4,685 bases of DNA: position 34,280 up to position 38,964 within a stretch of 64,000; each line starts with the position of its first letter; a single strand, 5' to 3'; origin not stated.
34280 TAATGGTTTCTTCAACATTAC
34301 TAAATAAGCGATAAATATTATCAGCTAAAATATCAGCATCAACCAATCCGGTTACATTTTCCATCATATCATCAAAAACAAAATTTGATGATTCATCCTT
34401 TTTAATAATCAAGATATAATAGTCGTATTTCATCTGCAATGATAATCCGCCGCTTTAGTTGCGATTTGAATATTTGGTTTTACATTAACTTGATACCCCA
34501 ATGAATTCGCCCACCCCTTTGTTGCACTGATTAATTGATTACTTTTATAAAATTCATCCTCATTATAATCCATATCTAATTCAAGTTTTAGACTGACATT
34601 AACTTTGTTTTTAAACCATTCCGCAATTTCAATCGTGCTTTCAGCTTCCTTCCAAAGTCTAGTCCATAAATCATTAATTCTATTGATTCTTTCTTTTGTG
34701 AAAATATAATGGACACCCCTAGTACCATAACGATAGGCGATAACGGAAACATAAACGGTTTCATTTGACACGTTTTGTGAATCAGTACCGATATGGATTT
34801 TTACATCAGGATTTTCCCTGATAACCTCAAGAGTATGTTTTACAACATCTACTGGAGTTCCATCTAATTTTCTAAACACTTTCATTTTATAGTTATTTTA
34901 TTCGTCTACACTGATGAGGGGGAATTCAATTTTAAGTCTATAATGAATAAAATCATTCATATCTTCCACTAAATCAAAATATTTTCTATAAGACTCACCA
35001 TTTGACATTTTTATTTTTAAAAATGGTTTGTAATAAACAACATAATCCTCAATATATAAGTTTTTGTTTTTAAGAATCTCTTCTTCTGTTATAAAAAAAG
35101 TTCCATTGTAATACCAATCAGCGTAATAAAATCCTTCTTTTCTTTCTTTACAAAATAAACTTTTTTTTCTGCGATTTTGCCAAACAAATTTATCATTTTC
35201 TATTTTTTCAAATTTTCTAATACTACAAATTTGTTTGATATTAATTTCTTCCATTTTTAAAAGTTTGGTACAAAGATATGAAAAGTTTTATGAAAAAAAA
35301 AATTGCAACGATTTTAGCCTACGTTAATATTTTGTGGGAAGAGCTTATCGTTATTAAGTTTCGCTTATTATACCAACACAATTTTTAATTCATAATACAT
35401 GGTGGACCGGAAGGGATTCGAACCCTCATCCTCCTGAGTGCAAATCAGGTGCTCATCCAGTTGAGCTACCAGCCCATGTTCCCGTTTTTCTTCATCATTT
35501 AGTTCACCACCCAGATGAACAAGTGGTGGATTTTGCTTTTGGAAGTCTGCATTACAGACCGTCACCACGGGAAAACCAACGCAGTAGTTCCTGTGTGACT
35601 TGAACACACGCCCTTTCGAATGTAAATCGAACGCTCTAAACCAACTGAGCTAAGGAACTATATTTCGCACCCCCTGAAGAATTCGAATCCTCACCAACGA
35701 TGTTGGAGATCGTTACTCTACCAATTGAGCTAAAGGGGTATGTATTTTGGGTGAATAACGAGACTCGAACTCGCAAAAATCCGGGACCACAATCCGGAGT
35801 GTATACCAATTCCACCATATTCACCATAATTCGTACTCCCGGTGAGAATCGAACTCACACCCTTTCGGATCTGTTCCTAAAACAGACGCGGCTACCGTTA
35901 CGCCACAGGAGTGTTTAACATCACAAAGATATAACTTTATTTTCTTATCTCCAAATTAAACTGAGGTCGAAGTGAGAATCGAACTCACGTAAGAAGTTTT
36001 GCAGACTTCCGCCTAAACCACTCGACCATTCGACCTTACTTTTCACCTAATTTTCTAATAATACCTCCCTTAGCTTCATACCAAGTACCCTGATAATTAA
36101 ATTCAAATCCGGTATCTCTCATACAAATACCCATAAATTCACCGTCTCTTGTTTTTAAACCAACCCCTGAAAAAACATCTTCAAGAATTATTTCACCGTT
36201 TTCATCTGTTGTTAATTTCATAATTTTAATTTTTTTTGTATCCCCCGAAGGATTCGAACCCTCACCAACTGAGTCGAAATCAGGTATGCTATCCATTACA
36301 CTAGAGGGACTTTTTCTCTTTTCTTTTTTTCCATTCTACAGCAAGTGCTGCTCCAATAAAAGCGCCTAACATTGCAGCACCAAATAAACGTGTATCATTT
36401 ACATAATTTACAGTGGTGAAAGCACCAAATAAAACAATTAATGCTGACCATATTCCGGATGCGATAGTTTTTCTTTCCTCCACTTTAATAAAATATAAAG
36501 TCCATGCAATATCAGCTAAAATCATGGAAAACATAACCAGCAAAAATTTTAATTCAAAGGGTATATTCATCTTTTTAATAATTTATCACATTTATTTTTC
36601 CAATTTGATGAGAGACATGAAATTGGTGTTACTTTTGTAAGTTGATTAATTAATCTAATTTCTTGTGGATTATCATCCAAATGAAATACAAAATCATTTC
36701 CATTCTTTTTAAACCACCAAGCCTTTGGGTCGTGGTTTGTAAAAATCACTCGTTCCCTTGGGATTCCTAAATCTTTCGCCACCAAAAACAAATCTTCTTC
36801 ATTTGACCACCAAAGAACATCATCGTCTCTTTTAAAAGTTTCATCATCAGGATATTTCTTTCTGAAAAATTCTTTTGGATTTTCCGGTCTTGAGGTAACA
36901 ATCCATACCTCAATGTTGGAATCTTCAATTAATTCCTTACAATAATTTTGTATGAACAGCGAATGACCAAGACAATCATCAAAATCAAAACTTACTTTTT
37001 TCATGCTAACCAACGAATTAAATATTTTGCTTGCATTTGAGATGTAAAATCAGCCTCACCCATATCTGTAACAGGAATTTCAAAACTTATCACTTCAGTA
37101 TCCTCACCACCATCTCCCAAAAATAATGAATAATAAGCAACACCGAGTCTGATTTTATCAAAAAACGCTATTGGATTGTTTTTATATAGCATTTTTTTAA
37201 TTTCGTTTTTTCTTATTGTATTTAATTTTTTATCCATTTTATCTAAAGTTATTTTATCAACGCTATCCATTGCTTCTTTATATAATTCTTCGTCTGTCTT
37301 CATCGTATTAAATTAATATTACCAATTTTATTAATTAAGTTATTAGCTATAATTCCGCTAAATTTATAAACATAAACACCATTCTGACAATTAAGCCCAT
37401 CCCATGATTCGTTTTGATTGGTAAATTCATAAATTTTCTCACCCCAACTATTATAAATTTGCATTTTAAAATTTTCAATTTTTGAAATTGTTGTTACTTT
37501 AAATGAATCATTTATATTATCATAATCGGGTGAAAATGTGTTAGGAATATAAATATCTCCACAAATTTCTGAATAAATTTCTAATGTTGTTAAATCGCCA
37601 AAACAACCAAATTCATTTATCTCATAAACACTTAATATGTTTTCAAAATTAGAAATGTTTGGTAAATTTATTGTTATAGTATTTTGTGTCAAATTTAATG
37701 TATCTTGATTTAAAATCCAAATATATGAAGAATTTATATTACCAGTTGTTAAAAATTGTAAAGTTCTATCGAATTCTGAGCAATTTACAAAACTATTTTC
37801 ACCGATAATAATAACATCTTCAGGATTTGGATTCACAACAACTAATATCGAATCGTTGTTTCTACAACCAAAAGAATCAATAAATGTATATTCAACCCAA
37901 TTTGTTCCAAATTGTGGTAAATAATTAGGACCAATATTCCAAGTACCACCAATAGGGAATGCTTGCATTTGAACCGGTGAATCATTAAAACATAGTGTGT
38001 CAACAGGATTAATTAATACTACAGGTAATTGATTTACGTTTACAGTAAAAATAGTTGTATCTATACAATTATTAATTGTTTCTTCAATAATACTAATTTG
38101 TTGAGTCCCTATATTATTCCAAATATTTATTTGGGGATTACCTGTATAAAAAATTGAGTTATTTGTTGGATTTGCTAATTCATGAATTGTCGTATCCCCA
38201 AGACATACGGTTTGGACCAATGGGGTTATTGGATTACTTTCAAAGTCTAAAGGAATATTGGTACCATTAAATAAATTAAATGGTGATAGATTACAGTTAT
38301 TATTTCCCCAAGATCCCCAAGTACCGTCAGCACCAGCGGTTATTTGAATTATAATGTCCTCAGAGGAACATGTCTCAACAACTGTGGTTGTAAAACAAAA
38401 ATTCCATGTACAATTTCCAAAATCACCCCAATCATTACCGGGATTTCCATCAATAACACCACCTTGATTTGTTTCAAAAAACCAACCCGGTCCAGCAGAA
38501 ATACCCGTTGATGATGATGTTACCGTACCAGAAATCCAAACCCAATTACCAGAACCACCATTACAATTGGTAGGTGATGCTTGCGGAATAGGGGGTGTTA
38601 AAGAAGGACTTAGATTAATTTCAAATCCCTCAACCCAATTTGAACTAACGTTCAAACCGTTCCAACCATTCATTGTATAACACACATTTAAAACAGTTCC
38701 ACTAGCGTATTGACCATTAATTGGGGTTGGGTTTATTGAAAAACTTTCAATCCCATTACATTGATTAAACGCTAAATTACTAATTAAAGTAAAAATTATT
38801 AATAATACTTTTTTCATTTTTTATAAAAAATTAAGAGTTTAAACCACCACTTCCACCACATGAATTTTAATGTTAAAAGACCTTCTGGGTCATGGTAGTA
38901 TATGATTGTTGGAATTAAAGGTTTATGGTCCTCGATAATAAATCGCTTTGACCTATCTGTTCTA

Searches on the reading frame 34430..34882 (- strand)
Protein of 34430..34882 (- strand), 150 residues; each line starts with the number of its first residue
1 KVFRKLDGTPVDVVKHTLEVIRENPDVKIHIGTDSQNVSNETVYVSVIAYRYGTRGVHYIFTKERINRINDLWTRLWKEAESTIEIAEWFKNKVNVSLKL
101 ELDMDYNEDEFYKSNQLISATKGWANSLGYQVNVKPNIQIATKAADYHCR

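Call 64: search_protein_families(library=pfam, proteins=[window:34430-34882:-], max_evalue=0.01)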
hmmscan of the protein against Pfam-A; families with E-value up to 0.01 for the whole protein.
window:34430-34882:- (150 aa): 1 family
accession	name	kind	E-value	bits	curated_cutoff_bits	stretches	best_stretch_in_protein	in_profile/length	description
PF04308.18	RNaseH_like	-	3.6e-23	82.5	25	1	13-149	2-144/145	Ribonuclease H-like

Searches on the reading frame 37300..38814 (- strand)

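Call 22: search_protein_families(library=pfam, proteins=[window:37300-38814:-], max_evalue=0.001)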
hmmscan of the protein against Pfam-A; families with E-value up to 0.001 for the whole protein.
window:37300-38814:- (504 aa): 1 family
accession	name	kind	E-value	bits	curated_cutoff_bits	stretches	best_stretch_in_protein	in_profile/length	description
PF13585.12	CHU_C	-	3.1e-14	53.3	27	1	422-485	2-70/86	CHU_C Type IX secretion signal domain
